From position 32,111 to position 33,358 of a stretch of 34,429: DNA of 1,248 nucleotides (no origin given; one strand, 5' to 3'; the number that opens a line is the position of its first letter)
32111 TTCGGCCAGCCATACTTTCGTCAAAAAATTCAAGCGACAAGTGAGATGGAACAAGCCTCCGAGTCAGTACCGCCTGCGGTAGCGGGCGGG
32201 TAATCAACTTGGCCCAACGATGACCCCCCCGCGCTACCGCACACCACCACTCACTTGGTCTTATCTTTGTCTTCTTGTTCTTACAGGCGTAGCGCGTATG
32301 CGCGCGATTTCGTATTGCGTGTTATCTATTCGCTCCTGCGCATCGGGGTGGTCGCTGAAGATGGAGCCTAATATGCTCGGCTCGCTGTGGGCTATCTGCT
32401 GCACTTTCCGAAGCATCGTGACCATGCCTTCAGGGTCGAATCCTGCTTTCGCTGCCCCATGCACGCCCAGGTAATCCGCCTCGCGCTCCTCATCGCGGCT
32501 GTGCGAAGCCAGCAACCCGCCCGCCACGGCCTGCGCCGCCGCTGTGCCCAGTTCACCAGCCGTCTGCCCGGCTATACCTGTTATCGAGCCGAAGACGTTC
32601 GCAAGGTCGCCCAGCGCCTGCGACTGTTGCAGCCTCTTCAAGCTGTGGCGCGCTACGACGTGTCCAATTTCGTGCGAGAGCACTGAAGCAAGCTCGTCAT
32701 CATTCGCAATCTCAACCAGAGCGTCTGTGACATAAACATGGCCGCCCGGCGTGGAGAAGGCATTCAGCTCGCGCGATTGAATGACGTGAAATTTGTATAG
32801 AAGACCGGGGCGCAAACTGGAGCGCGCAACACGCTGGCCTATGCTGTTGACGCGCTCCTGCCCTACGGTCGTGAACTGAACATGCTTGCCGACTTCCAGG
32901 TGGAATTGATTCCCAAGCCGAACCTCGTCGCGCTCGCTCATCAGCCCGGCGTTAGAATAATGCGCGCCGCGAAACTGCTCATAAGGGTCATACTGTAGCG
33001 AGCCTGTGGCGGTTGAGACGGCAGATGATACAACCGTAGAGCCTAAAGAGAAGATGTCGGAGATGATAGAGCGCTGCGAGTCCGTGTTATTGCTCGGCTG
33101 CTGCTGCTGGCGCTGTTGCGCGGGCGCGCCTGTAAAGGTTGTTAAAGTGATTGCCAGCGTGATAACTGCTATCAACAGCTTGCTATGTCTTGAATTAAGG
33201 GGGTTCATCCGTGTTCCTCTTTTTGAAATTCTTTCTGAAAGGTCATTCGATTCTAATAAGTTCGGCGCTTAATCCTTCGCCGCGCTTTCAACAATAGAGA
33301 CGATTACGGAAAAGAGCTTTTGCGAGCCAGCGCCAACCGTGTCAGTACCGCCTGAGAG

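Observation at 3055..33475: Intergenic gaps punctuated by long hairpins whose arms are tandem ~7-nt units; same architecture, different unit sequence at each locus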

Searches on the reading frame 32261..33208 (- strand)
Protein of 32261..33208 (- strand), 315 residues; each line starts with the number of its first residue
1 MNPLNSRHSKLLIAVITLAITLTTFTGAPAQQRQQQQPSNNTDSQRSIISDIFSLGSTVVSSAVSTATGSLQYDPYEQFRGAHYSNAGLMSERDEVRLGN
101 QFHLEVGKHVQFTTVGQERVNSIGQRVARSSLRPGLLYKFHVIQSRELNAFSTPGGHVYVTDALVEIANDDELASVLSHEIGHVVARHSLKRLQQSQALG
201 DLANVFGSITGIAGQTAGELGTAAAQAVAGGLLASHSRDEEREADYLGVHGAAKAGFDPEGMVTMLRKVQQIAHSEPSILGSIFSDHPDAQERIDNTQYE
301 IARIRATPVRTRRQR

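Call 8: search_protein_families(library=pfam, proteins=[window:32261-33208:-])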
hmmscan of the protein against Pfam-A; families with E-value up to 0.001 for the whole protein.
window:32261-33208:- (315 aa): 1 family
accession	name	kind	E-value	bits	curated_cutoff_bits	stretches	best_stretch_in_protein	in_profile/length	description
PF01435.24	Peptidase_M48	-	1.6e-32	113.3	20.3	1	117-298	4-183/186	Peptidase family M48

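Call 70: find_encoding_contigs(protein=window:32261-33208:-, flank=10000, max_places=3)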
Protein window:32261-33208:- (315 aa): 1 contig read that carries it; 1 place shown.
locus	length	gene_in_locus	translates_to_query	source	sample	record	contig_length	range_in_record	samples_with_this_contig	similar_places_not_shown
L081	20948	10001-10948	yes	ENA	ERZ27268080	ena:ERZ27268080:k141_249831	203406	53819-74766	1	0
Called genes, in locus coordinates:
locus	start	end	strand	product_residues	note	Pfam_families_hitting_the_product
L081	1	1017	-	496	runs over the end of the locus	PF12704:MacB_PCD, PF02687:FtsX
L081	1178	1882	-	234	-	PF00702:Hydrolase, PF13419:HAD_2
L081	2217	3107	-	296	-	PF00027:cNMP_binding, PF06210:DUF1003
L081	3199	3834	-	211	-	PF00005:ABC_tran, PF13304:AAA_21 (faint)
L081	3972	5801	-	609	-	PF19363:DUF5939, PF00211:Guanylate_cyc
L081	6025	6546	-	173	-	PF13534:Fer4_17 (faint), PF14697:Fer4_21 (faint), PF12797:Fer4_2 (faint), PF13237:Fer4_10, PF12837:Fer4_6 (faint), PF12838:Fer4_7, PF13187:Fer4_9, PF00037:Fer4, +2 more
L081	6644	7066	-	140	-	PF00334:NDK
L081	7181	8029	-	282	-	PF02629:CoA_binding, PF13380:CoA_binding_2 (weak), PF13607:Succ_CoA_lig, PF00549:Ligase_CoA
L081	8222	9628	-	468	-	PF00753:Lactamase_B, PF23023:Anti-Pycsar_Apyc1 (weak), PF12706:Lactamase_B_2, PF10996:Beta-Casp, PF07521:RMMBL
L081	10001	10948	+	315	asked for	PF01435:Peptidase_M48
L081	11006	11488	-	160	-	PF07291:MauE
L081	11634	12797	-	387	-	PF01071:GARS_A (faint), PF08442:ATP-grasp_2, PF13549:ATP-grasp_5, PF24948:Citrate_synth_N, PF00549:Ligase_CoA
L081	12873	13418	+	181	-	PF02566:OsmC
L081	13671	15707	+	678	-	PF05649:Peptidase_M13_N, PF01431:Peptidase_M13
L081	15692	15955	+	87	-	-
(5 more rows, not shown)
